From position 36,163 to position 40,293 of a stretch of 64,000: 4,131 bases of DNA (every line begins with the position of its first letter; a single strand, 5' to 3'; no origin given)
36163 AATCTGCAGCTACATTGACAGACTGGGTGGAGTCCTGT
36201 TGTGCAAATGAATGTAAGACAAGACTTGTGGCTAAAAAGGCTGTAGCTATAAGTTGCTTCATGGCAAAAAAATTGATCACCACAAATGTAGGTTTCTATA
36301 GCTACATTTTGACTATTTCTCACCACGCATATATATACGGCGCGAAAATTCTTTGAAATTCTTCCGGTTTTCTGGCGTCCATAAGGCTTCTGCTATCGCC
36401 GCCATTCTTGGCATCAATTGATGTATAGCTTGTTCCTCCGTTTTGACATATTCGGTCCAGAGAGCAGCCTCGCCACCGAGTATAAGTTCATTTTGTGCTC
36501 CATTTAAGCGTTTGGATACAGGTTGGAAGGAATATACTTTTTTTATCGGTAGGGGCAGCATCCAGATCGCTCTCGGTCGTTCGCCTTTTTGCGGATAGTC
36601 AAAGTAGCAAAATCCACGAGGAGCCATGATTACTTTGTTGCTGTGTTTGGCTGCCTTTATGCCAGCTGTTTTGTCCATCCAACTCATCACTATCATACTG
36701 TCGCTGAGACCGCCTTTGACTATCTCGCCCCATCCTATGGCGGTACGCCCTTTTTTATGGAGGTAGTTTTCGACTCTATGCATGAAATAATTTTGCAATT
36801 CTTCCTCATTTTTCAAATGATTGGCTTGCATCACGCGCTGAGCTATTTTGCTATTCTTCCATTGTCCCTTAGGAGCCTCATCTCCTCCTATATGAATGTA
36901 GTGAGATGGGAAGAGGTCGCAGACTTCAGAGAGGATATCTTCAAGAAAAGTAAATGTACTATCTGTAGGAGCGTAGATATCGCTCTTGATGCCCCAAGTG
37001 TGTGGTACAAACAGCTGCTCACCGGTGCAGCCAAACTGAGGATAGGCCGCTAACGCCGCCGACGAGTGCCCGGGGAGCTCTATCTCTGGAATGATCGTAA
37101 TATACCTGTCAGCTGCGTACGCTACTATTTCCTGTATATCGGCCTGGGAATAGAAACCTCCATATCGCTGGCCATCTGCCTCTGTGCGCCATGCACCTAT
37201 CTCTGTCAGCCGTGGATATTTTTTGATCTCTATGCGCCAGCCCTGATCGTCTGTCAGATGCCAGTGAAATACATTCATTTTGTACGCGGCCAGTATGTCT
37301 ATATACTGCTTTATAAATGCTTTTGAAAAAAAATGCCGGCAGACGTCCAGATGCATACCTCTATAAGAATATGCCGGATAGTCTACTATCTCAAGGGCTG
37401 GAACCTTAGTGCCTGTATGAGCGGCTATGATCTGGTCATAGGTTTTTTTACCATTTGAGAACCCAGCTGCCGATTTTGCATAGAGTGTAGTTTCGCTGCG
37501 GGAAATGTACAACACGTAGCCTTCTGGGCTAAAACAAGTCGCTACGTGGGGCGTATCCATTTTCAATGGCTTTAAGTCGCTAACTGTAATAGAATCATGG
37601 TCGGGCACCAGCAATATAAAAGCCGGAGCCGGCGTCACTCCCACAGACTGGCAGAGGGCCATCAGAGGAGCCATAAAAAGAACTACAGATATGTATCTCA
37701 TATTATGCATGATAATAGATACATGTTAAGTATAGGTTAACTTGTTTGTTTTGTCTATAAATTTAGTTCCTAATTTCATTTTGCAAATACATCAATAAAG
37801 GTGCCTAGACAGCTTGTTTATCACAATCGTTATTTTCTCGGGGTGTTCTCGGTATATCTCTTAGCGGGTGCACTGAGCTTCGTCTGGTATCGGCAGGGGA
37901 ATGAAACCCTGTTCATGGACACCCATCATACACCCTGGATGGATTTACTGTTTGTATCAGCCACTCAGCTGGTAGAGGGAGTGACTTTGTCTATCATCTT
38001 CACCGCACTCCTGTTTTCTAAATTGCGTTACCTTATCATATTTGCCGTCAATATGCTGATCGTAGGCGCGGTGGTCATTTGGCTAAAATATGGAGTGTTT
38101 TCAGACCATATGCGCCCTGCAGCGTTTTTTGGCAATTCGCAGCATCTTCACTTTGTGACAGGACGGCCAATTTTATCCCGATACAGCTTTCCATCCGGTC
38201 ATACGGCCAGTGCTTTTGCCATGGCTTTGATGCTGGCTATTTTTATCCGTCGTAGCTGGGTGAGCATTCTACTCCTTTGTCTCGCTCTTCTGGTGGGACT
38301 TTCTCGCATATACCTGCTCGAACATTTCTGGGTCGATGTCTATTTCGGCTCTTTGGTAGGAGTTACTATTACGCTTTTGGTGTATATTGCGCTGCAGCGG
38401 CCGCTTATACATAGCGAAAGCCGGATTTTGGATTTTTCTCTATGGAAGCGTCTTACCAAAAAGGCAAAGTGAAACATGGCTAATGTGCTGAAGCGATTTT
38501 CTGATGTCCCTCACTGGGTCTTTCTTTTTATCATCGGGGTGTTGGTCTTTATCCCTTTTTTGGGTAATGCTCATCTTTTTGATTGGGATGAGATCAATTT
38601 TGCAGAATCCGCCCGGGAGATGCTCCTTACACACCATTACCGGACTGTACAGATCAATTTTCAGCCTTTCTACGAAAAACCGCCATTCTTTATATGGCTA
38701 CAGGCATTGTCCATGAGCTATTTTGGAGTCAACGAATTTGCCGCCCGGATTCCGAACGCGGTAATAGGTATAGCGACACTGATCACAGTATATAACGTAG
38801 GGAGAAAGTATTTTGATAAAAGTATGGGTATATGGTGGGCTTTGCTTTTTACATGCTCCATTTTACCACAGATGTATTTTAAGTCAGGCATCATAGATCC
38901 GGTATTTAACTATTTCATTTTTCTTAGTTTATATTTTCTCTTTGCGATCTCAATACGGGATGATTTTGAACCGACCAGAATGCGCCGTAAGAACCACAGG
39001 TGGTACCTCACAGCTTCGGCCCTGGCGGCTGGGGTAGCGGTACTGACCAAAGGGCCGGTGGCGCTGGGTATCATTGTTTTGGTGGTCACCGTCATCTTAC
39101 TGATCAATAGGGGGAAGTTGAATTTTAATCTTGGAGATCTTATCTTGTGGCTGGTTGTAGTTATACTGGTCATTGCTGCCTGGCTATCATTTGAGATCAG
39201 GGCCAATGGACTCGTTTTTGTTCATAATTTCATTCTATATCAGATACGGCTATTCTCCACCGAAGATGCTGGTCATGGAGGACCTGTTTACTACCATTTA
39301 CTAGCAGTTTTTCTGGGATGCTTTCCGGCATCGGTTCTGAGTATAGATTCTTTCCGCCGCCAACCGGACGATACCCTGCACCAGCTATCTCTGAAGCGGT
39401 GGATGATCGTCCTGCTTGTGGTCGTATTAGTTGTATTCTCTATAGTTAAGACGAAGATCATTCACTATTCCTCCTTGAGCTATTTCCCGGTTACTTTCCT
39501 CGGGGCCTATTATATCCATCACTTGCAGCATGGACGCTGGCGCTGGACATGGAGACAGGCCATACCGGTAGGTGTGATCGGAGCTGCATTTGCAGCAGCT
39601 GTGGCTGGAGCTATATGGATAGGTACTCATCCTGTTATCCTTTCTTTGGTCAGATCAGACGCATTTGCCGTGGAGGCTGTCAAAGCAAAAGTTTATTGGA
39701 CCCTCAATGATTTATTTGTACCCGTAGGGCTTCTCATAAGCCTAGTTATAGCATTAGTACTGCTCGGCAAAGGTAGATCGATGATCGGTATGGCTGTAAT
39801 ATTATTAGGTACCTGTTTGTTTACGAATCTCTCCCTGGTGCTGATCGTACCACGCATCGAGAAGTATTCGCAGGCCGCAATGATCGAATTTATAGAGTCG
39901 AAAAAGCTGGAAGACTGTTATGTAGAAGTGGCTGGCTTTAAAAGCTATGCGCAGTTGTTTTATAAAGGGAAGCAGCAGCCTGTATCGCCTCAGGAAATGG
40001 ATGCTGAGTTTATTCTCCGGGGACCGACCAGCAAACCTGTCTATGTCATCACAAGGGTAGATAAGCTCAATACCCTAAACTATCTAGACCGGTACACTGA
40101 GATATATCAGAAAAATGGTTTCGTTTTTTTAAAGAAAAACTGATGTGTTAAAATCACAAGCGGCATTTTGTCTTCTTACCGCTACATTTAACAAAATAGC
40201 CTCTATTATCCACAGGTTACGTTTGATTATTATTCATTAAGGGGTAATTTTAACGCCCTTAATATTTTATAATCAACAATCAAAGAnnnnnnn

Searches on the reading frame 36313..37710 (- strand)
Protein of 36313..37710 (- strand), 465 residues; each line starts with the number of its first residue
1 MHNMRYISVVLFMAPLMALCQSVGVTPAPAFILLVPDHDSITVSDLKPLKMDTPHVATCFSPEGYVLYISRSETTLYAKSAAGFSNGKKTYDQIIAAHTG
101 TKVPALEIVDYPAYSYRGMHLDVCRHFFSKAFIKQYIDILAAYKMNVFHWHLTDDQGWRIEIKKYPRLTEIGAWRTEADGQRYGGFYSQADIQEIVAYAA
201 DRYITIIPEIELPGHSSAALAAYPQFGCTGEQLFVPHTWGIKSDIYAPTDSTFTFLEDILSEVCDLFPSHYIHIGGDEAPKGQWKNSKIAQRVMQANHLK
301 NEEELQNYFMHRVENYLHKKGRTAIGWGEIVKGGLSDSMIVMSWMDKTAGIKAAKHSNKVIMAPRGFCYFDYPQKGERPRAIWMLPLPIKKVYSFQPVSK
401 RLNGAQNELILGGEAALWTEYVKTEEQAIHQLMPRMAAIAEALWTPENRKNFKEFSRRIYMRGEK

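Call 80: search_protein_families(library=pfam, proteins=[window:36313-37710:-], max_evalue=0.00001)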
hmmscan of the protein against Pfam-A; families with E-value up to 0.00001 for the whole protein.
window:36313-37710:- (465 aa): 2 families
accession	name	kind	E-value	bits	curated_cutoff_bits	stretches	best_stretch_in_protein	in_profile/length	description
PF00728.28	Glyco_hydro_20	-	7.7e-118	394.3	22.3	1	114-446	1-347/348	Glycosyl hydrolase family 20, catalytic domain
PF02838.20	Glyco_hydro_20b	-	6e-07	30.7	26.1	1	61-111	74-124/124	Glycosyl hydrolase family 20, domain 2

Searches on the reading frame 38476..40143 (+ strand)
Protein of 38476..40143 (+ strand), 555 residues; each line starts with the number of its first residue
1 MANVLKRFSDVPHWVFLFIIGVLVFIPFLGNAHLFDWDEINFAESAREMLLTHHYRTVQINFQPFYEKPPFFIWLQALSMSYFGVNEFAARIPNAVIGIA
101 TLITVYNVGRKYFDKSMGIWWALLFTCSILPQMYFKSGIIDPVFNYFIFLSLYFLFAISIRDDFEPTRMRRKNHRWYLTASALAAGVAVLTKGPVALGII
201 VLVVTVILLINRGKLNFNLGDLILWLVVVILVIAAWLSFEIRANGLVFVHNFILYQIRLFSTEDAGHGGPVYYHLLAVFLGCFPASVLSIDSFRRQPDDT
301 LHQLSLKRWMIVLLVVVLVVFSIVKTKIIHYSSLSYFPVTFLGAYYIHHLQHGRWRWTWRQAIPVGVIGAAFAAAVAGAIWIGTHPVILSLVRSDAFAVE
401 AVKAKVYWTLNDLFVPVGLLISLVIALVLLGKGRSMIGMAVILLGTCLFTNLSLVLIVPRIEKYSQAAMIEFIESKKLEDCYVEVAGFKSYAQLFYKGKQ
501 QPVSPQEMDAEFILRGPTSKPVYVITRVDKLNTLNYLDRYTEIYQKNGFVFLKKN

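Call 80: search_protein_families(library=pfam, proteins=[window:38476-40143:+], max_evalue=0.00001)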
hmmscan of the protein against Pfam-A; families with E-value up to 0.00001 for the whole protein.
window:38476-40143:+ (555 aa): 1 family
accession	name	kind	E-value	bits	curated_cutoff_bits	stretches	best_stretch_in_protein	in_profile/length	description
PF13231.12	PMT_2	-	2.5e-15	57.5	26.1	1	68-235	2-156/160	Dolichyl-phosphate-mannose-protein mannosyltransferase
